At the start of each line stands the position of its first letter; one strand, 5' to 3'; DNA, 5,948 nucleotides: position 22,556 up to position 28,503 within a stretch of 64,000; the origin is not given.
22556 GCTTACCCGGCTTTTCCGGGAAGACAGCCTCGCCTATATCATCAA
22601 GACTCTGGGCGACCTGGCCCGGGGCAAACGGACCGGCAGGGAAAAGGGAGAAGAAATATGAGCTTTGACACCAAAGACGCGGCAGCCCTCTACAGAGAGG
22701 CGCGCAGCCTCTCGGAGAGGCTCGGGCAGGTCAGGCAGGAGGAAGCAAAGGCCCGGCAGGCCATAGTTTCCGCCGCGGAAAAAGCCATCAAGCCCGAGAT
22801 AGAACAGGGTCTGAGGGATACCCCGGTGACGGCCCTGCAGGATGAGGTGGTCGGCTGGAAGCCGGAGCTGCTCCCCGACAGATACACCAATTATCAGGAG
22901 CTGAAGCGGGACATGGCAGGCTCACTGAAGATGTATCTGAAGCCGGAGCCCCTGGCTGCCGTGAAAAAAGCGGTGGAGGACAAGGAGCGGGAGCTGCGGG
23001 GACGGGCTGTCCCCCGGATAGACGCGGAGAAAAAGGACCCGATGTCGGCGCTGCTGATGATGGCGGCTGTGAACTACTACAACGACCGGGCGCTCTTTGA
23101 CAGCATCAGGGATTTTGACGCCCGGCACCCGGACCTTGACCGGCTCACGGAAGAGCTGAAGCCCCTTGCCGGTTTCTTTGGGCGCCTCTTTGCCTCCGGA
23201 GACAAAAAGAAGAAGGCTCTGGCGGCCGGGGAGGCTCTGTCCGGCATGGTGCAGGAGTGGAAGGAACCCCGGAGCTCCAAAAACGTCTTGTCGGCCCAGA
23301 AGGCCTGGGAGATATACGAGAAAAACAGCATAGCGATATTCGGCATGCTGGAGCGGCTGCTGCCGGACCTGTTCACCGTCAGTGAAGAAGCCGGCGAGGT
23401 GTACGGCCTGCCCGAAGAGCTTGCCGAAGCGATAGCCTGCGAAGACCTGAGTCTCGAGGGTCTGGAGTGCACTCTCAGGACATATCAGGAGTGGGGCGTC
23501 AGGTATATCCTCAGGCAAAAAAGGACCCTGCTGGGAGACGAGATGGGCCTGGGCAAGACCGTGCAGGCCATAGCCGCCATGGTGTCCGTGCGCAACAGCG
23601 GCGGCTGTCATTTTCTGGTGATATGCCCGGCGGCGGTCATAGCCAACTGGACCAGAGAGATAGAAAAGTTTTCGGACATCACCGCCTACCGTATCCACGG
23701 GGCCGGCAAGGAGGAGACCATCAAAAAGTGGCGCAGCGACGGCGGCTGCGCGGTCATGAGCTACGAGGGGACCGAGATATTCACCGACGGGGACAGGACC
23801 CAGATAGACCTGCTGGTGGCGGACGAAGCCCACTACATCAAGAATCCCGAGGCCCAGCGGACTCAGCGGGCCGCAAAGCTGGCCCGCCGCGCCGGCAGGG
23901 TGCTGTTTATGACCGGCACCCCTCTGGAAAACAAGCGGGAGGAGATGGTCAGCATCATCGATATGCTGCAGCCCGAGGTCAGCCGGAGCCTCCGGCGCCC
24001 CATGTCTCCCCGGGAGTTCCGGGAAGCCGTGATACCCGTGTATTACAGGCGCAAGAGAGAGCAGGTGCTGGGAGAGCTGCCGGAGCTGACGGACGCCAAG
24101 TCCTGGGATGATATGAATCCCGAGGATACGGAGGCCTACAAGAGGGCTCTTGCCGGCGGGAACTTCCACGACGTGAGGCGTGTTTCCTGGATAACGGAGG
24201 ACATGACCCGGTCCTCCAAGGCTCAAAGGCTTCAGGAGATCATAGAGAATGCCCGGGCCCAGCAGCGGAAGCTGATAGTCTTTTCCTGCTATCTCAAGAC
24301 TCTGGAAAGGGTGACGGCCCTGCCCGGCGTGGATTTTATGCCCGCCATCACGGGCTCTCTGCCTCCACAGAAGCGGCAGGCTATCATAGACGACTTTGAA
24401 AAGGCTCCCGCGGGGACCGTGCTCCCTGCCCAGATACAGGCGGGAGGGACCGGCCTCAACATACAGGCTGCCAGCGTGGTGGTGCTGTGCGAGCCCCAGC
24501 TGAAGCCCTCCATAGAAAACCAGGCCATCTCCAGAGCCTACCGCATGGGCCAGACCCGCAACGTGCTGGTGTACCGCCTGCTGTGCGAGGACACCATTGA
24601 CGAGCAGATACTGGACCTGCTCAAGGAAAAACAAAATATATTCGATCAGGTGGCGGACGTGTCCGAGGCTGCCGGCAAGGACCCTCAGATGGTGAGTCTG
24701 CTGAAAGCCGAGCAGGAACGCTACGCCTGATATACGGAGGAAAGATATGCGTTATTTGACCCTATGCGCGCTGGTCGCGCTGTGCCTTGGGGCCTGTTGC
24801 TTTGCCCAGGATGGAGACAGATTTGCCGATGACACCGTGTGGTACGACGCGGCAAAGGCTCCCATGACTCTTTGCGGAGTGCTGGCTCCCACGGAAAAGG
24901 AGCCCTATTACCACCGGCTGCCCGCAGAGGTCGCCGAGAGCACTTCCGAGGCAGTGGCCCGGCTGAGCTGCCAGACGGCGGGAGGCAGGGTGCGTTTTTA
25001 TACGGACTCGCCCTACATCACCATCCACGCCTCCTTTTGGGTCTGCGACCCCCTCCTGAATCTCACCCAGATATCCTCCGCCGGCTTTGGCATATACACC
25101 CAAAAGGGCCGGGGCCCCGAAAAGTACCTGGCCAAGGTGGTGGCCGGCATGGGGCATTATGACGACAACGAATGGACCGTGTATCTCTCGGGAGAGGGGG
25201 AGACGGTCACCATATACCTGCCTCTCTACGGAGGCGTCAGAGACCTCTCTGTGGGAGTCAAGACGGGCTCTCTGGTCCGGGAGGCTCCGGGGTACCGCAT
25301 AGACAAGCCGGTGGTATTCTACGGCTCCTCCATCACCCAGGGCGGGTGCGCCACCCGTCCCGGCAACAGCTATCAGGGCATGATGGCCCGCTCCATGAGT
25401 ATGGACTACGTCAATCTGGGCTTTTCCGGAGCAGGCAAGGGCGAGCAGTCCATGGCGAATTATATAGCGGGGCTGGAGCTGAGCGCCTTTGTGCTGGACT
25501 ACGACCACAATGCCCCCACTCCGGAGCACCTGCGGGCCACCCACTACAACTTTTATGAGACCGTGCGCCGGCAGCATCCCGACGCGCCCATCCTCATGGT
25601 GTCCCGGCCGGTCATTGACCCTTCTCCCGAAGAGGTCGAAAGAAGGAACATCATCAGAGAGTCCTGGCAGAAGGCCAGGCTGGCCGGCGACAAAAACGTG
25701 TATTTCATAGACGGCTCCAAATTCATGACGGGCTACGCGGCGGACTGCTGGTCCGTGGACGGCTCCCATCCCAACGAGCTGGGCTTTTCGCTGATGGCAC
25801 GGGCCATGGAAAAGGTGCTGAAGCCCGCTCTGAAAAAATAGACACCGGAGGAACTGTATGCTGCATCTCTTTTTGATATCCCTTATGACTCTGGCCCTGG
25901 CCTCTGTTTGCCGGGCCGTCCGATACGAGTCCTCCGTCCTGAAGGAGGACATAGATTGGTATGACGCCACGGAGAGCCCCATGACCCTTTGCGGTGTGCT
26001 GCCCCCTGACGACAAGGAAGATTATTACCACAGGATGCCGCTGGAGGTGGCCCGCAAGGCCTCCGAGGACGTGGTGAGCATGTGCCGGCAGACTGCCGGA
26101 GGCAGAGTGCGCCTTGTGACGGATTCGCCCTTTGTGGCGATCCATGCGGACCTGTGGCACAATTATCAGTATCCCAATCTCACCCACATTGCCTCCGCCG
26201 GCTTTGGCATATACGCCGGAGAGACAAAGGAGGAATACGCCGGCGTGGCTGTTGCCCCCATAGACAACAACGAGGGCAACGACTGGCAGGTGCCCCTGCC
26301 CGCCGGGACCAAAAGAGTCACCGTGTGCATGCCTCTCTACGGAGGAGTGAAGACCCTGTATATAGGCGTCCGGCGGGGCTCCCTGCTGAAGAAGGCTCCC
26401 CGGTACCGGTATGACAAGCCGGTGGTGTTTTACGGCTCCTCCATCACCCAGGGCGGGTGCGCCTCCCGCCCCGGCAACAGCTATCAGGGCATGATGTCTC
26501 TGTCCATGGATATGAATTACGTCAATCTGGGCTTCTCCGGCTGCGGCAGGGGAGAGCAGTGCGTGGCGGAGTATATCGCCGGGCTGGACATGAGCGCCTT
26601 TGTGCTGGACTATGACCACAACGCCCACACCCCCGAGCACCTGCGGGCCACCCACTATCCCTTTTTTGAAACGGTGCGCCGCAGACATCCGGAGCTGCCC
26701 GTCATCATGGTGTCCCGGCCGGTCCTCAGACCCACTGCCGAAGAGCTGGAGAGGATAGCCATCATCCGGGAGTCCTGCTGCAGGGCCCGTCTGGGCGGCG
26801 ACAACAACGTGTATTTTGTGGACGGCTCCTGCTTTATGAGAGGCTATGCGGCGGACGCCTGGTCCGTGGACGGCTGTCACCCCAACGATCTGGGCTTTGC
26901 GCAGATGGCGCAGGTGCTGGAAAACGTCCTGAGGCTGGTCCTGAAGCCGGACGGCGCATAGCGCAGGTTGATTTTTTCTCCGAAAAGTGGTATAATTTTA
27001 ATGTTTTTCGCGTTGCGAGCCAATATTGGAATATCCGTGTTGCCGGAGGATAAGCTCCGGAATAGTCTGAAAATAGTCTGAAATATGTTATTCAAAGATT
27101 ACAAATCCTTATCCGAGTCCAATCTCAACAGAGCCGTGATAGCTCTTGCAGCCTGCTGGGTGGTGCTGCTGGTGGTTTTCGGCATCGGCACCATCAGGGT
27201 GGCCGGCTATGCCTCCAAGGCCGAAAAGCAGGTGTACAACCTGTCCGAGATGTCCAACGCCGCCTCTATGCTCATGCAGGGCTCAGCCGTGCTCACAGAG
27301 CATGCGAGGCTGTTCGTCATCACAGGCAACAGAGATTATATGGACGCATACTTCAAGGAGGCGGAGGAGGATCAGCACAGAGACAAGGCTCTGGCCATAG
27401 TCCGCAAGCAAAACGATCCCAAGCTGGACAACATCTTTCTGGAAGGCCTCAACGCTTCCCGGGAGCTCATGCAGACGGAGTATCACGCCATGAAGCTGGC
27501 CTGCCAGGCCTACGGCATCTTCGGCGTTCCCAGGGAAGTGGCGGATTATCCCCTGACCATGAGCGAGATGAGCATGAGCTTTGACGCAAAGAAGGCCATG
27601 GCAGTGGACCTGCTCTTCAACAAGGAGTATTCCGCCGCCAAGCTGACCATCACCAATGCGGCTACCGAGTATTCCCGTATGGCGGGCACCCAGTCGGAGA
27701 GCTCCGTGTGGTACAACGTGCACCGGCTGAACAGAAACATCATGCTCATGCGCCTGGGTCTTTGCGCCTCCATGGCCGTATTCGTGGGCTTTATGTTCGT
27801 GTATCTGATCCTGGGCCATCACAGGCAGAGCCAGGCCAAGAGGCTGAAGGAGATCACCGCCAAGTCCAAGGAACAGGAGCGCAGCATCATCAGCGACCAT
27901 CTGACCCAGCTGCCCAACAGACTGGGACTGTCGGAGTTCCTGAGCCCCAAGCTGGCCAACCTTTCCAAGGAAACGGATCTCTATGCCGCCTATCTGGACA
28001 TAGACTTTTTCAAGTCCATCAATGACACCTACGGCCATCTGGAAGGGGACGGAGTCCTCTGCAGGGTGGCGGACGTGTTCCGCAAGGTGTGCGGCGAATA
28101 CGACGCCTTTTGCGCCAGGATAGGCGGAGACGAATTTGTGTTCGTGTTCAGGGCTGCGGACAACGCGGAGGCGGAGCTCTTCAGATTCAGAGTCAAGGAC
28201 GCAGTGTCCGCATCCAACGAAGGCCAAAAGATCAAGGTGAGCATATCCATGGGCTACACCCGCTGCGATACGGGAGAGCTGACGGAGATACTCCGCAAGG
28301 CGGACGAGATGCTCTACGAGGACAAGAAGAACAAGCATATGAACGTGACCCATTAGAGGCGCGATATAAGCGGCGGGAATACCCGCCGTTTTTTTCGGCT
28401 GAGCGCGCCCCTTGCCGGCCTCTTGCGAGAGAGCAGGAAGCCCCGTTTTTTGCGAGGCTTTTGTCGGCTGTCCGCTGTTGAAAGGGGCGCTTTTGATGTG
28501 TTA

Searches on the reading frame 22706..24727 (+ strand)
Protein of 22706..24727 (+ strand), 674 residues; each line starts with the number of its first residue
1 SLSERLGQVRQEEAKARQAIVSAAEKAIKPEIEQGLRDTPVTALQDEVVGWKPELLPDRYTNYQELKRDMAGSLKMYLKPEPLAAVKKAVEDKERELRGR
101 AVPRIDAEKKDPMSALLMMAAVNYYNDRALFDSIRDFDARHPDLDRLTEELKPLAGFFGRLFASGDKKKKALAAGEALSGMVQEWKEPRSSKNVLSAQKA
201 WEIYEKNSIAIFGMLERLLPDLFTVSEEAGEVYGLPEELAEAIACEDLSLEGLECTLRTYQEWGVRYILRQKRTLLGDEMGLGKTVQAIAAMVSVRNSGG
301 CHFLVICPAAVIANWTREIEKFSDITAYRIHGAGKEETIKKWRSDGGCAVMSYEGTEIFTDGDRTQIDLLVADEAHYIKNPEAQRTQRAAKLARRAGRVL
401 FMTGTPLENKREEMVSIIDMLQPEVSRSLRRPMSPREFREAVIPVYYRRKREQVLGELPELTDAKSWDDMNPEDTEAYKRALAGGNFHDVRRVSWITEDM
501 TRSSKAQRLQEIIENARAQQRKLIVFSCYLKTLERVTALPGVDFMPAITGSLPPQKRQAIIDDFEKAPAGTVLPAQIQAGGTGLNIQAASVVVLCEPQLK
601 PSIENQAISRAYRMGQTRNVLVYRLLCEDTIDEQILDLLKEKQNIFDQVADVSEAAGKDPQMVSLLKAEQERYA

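Call 42: search_protein_families(library=pfam, proteins=[window:22706-24727:+], max_evalue=0.001)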
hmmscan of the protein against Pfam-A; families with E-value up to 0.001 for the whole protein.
window:22706-24727:+ (674 aa): 5 families
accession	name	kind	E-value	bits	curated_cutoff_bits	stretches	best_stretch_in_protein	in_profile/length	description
PF00176.29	SNF2-rel_dom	-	6.8e-31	107.9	24.9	1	260-511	1-276/290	SNF2-related domain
PF00271.37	Helicase_C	-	1.2e-13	51.7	23.5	1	505-615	2-110/110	Helicase conserved C-terminal domain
PF04851.21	ResIII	-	8e-09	36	22.5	1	255-406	2-162/164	Type III restriction enzyme, res subunit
PF00270.35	DEAD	-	3.3e-08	33.9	26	1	260-408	3-162/167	DEAD/DEAH box helicase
PF14969.11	DUF4508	-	6.7e-05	23.5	27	0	217-276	21-79/97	Domain of unknown function (DUF4508)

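Call 89: search_protein_families(library=padloc, proteins=[window:22706-24727:+], max_evalue=0.001)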
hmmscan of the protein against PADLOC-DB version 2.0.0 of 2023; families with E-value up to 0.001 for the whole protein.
window:22706-24727:+ (674 aa): 37 families (the best 25 are shown)
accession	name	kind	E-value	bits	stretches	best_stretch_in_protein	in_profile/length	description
PDLC02852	DpdE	-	4.3e-113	377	1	199-662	411-869/905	DpdE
PDLC02627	DrmD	-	6.4e-109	363.1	1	161-659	201-707/748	DrmD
PDLC00633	ZorD1|ZorD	-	3.8e-50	168.9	1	253-649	440-884/908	"SWI2/SNF2 helicase, Mrr-like nuclease"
PDLC02842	DpdE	-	1.3e-48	163.5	2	499-649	1001-1150/1176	DpdE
PDLC02850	DpdE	-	1.2e-42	143.9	2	502-656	1093-1248/1282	DpdE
PDLC02849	DpdE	-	1.7e-40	137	2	495-657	677-838/857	DpdE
PDLC02845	DpdE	-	7.7e-39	131.3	2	501-659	1123-1283/1293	DpdE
PDLC00631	ZorD1|ZorD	-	8.4e-38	127.8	2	500-647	751-907/1071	"SWI2/SNF2 helicase, Mrr-like nuclease"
PDLC00629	ZorD1|ZorD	-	4.1e-36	122.3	2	367-649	627-954/1012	"SWI2/SNF2 helicase, Mrr-like nuclease"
PDLC00634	ZorD1|ZorD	-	8.7e-36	121.1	3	502-624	807-935/1208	"SWI2/SNF2 helicase, Mrr-like nuclease"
PDLC02851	DpdE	-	3.1e-34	116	2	498-657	884-1042/1055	DpdE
PDLC00632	ZorD1|ZorD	-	4.1e-33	112.4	3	497-646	915-1076/1101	"SWI2/SNF2 helicase, Mrr-like nuclease"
PDLC00628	ZorD1|ZorD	-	2.6e-26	89.7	2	500-627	814-944/1171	"SWI2/SNF2 helicase, Mrr-like nuclease"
PDLC00627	ZorD1|ZorD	-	2.9e-24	83.1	2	496-650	821-989/1006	"SWI2/SNF2 helicase, Mrr-like nuclease"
PDLC02854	DpdE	-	3.7e-21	72.7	3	549-645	957-1057/1083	DpdE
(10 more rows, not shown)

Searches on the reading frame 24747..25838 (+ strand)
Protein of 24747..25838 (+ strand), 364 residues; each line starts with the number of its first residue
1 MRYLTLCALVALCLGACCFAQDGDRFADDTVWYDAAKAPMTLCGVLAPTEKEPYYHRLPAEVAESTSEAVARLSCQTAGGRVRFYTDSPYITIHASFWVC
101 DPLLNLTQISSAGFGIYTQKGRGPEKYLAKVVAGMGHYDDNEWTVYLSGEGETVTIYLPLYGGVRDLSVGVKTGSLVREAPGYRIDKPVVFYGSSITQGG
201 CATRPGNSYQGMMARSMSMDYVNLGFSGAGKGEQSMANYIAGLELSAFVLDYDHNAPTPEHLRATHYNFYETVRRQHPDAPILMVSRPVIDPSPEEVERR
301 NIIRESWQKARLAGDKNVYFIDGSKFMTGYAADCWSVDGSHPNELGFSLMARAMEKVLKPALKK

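Call 42: search_protein_families(library=pfam, proteins=[window:24747-25838:+], max_evalue=0.001)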
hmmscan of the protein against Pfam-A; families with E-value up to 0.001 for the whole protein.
window:24747-25838:+ (364 aa): 4 families
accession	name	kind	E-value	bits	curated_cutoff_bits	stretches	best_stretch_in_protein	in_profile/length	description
PF14606.12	Lipase_GDSL_3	-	5.9e-33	115.1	27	1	187-359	2-178/178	GDSL-like Lipase/Acylhydrolase family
PF14607.12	GxDLY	-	9.2e-26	90.8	27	1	31-175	2-144/146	N-terminus of Esterase_SGNH_hydro-type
PF13472.12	Lipase_GDSL_2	-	1.2e-10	42.6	32.9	1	191-346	1-175/178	GDSL-like Lipase/Acylhydrolase family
PF00657.28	Lipase_GDSL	-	1.4e-06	29.1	23.6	1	189-353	1-207/208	GDSL-like Lipase/Acylhydrolase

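Call 89: search_protein_families(library=padloc, proteins=[window:24747-25838:+], max_evalue=0.001)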
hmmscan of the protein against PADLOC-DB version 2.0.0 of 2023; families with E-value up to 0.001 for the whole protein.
window:24747-25838:+ (364 aa): 0 families

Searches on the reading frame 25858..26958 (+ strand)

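Call 42: search_protein_families(library=pfam, proteins=[window:25858-26958:+], max_evalue=0.001)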
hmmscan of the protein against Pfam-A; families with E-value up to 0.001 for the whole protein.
window:25858-26958:+ (367 aa): 3 families
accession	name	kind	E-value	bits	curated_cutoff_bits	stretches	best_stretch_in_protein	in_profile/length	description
PF14606.12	Lipase_GDSL_3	-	3.4e-32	112.6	27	1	187-359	2-178/178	GDSL-like Lipase/Acylhydrolase family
PF14607.12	GxDLY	-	1.2e-21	77.5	27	1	32-175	1-144/146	N-terminus of Esterase_SGNH_hydro-type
PF13472.12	Lipase_GDSL_2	-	1.2e-05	26.4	32.9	1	191-347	1-176/178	GDSL-like Lipase/Acylhydrolase family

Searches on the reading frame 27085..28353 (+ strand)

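Call 42: search_protein_families(library=pfam, proteins=[window:27085-28353:+], max_evalue=0.001)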
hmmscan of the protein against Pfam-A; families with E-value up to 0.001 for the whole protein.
window:27085-28353:+ (423 aa): 2 families
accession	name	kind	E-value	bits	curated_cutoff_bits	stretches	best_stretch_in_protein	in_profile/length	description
PF00990.26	GGDEF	-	7.4e-32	110.8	23.8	1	270-418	3-159/161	Diguanylate cyclase, GGDEF domain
PF24898.2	GGDEF_GdpP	-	0.00094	19.9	30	0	305-408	2-103/126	Cyclic-di-AMP phosphodiesterase GdpP-like, GGDEF domain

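Call 89: search_protein_families(library=padloc, proteins=[window:27085-28353:+], max_evalue=0.001)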
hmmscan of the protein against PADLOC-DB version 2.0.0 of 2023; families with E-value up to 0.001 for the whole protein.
window:27085-28353:+ (423 aa): 0 families
